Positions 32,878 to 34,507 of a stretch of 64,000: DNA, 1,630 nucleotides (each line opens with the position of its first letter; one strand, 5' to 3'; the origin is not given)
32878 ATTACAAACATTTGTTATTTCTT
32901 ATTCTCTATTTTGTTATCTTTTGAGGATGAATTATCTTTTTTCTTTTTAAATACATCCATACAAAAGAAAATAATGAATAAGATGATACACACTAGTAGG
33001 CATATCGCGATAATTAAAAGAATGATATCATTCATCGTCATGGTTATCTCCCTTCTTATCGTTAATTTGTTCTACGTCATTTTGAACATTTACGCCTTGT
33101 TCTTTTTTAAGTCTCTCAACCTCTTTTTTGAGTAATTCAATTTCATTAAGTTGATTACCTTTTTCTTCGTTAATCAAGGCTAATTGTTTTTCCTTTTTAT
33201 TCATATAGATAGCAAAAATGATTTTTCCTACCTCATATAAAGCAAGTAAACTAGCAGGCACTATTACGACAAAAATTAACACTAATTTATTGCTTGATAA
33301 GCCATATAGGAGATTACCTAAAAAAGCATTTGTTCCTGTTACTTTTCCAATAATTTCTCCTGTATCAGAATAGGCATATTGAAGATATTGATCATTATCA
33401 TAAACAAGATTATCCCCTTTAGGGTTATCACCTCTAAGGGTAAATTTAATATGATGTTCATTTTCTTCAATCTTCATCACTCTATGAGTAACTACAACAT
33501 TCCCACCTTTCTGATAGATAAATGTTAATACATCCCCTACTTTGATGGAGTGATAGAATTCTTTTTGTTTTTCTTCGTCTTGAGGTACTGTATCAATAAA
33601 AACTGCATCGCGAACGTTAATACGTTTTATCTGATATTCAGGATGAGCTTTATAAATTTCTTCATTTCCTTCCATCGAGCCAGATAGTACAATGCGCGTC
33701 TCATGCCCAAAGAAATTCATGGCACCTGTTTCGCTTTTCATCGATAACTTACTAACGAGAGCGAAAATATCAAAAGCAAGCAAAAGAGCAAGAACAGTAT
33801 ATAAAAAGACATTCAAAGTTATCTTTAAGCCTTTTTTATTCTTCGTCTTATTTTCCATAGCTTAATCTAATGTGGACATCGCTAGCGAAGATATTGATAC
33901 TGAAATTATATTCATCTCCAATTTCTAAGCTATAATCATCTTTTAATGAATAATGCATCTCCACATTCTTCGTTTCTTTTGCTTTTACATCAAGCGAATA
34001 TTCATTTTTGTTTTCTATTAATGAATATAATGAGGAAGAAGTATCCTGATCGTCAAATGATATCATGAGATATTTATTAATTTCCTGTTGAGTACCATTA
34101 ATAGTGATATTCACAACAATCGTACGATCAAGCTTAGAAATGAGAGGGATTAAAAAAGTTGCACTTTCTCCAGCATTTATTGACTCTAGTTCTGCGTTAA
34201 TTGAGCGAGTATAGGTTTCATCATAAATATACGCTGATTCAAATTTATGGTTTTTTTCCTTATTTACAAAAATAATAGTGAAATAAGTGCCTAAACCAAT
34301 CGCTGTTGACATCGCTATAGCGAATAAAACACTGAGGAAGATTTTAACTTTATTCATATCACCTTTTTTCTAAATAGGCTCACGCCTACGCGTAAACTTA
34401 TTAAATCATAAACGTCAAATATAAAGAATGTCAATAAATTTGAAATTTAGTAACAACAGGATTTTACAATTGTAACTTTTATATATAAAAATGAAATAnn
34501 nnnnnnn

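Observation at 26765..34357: SipW-type signal peptidase operon with four TasA/camelysin paralogs, two with giant beta-helix extensions, in a mollicute-like genome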

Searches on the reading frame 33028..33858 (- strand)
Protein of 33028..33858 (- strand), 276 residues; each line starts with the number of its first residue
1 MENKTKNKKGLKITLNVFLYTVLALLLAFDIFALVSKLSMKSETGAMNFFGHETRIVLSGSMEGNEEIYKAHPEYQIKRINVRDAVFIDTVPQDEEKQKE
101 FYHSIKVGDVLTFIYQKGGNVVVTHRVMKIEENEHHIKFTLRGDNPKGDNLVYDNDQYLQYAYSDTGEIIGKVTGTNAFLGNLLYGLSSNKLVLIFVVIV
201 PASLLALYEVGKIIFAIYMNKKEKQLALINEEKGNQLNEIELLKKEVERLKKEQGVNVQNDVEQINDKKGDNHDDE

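Call 3: search_protein_families(library=pfam, proteins=[window:33028-33858:-], max_evalue=0.1)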
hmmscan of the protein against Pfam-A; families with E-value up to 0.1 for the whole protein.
window:33028-33858:- (276 aa): 2 families
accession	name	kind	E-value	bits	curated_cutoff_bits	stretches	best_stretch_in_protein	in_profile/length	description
PF08637.16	NCA2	-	0.033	13.8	20.6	1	187-255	154-222/289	ATP synthase regulation protein NCA2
PF11368.13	DUF3169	-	0.068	13.2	31.6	1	169-239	20-92/250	Protein of unknown function (DUF3169)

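Call 4: search_protein_families(library=ncbifam, proteins=[window:33028-33858:-], max_evalue=0.1)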
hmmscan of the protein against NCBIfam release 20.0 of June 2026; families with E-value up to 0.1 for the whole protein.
window:33028-33858:- (276 aa): 3 families
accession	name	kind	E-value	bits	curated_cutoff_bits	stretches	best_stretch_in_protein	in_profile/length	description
NF046067.1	SigPepSipWBacil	equivalog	2e-14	53.6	190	2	102-227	66-180/189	signal peptidase I SipW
TIGR02228.1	sigpep_I_arch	equivalog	3.2e-12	46.6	51.85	1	102-210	58-155/158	signal peptidase I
NF038006.1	NhaD_1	equivalog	0.0078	15.3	80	1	3-79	192-269/405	sodium:proton antiporter NhaD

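Call 25: search_solved_structures(query=window:33028-33858:-, max_evalue=10, show_alignments=2)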
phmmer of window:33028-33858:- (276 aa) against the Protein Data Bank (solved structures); distinct sequences matched with E-value up to 10: 10.
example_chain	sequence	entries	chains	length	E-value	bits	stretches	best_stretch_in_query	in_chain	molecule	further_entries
7p2p_A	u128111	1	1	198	2.2e-05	27.4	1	104-183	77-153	Signal peptidase complex catalytic subunit SEC11A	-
9rjb_A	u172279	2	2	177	2.3e-05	27.3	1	104-183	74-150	Signal peptidase complex catalytic subunit SEC11A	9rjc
7p2q_A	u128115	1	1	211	0.0028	20.5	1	104-183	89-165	Signal peptidase complex catalytic subunit SEC11C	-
7ow8_A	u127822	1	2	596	0.074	15.8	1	166-244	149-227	Multidrug resistance ABC transporter ATP-binding/permease protein BmrA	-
6r72_A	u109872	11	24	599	0.074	15.8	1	166-244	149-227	Multidrug exporter ATP-binding cassette | Lipid A export ATP-binding/permease protein MsbA | Multidrug resistance ABC transporter ATP-binding/permease protein B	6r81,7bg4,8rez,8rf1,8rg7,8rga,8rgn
8qoe_B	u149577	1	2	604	0.075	15.8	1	166-244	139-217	Multidrug resistance ABC transporter ATP-binding/permease protein BmrA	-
8chb_A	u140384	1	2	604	0.076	15.8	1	166-244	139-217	Multidrug resistance ABC transporter ATP-binding/permease protein BmrA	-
9h8n_A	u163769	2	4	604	0.091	15.5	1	166-244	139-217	Multidrug resistance ABC transporter ATP-binding/permease protein BmrA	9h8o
4hhu_A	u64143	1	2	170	0.093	15.5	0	243-262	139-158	OR280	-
8i3e_A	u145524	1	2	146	1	12.1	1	218-271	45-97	ELKS/Rab6-interacting/CAST family member 1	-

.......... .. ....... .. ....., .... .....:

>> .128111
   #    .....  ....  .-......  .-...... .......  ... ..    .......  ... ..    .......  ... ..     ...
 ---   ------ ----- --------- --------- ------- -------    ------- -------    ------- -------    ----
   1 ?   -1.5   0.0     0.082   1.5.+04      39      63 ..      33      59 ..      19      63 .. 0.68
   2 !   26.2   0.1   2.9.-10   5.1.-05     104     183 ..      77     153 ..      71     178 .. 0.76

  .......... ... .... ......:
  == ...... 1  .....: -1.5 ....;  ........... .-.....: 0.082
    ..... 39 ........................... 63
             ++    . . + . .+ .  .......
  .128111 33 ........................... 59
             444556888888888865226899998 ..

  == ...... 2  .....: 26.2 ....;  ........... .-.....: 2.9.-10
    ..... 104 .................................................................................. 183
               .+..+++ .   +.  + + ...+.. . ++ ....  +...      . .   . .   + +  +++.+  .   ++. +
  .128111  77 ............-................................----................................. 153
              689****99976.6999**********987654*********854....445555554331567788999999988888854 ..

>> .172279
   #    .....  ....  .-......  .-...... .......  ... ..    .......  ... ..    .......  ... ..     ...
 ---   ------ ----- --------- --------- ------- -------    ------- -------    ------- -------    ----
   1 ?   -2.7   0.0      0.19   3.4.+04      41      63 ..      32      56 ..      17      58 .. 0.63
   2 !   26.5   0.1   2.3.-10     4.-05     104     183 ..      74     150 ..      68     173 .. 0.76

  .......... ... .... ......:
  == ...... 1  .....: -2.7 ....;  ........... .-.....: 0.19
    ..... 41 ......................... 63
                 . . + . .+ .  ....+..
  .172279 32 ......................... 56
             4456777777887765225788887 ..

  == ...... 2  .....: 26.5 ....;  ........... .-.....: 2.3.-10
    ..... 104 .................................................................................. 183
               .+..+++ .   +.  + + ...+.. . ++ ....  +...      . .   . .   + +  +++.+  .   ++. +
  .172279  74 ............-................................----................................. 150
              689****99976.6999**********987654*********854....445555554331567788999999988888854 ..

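Call 92: find_homologous_proteins(query=window:33028-33858:-, max_evalue=0.00001)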
Query window:33028-33858:- (276 aa): 87 proteins with E <= 0.00001 among 1505 candidates.
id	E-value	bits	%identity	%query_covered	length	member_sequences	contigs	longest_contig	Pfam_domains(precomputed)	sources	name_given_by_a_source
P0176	4.9e-173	592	99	100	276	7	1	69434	-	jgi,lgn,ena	-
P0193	3.5e-120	418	76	89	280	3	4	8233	-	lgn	-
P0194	1.1e-119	417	70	96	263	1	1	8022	-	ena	-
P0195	7.1e-103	362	65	90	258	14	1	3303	-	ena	-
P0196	7.8e-100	352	64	85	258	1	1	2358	-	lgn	-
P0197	3.7e-98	346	71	78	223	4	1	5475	-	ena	-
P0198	4.2e-95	336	62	88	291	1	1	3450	-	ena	-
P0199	7.7e-50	188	39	93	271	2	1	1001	-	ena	-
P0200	5.9e-48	182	40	90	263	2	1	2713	-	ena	-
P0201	5.7e-46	175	40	88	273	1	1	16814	-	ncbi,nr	ncbi:MAG: hypothetical protein K6F07_04170 [Bacilli bacterium]|nr:hypothetical protein [Bacilli bact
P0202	1.8e-45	174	39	77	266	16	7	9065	-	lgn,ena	-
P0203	1.8e-43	167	39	97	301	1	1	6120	PF09851.15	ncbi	-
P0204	9.9e-38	148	38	92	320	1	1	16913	-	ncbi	-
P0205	6.0e-37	146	35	94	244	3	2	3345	-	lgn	-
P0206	1.1e-35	142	40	87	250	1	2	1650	-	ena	-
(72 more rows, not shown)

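Call 94: search_solved_structures(query=A7, max_evalue=0.01, show_alignments=1)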
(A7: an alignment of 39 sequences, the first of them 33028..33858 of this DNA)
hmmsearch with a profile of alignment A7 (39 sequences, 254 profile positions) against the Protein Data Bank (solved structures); distinct sequences matched with E-value up to 0.01: 3.
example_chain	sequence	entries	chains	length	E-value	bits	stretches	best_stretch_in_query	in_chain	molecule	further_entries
7p2p_A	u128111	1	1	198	1.6e-06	30.6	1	100-184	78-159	Signal peptidase complex catalytic subunit SEC11A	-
9rjb_A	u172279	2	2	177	2e-06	30.3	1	100-184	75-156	Signal peptidase complex catalytic subunit SEC11A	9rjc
7p2q_A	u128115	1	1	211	4.6e-05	25.8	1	100-184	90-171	Signal peptidase complex catalytic subunit SEC11C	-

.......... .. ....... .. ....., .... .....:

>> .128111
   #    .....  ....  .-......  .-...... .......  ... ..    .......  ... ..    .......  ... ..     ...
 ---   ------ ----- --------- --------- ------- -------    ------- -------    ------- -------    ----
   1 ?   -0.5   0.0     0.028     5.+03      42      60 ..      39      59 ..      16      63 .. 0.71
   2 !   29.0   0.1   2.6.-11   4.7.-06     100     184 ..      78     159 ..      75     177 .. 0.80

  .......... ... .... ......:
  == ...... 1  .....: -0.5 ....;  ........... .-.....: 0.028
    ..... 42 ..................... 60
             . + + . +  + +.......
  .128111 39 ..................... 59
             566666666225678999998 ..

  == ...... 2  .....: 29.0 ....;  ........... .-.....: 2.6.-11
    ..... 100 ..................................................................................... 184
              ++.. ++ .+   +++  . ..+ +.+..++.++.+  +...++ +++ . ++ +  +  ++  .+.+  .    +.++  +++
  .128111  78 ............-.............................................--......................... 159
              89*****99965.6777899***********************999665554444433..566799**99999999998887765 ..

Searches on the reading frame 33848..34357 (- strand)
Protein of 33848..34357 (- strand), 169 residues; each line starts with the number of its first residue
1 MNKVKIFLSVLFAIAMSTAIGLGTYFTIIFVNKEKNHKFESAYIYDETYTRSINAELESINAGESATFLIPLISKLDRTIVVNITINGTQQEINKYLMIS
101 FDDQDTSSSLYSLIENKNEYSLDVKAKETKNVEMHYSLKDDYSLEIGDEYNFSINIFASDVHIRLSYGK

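Call 3: search_protein_families(library=pfam, proteins=[window:33848-34357:-], max_evalue=0.1)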
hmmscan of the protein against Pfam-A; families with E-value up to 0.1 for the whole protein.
window:33848-34357:- (169 aa): 1 family
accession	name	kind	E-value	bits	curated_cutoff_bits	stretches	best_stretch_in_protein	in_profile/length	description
PF17999.7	PulA_N1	-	0.014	16.6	27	1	106-151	23-67/85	Pullulanase N1-terminal domain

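Call 4: search_protein_families(library=ncbifam, proteins=[window:33848-34357:-], max_evalue=0.1)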
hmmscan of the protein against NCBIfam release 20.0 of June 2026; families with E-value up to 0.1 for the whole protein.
window:33848-34357:- (169 aa): 1 family
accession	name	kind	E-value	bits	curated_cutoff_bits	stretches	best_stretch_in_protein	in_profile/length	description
TIGR00785.1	dass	subfamily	0.076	11.7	198.6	1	7-101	70-159/444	DASS family sodium-coupled anion symporter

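Call 65: search_solved_structures(query=A6, max_evalue=10)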
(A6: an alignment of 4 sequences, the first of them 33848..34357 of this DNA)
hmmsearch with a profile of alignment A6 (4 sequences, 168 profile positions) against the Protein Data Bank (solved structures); distinct sequences matched with E-value up to 10: 1.
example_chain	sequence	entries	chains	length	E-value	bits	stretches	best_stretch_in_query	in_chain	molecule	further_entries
2l47_A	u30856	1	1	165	1.1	12.2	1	98-137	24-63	N-acetylmuramoyl-L-alanine amidase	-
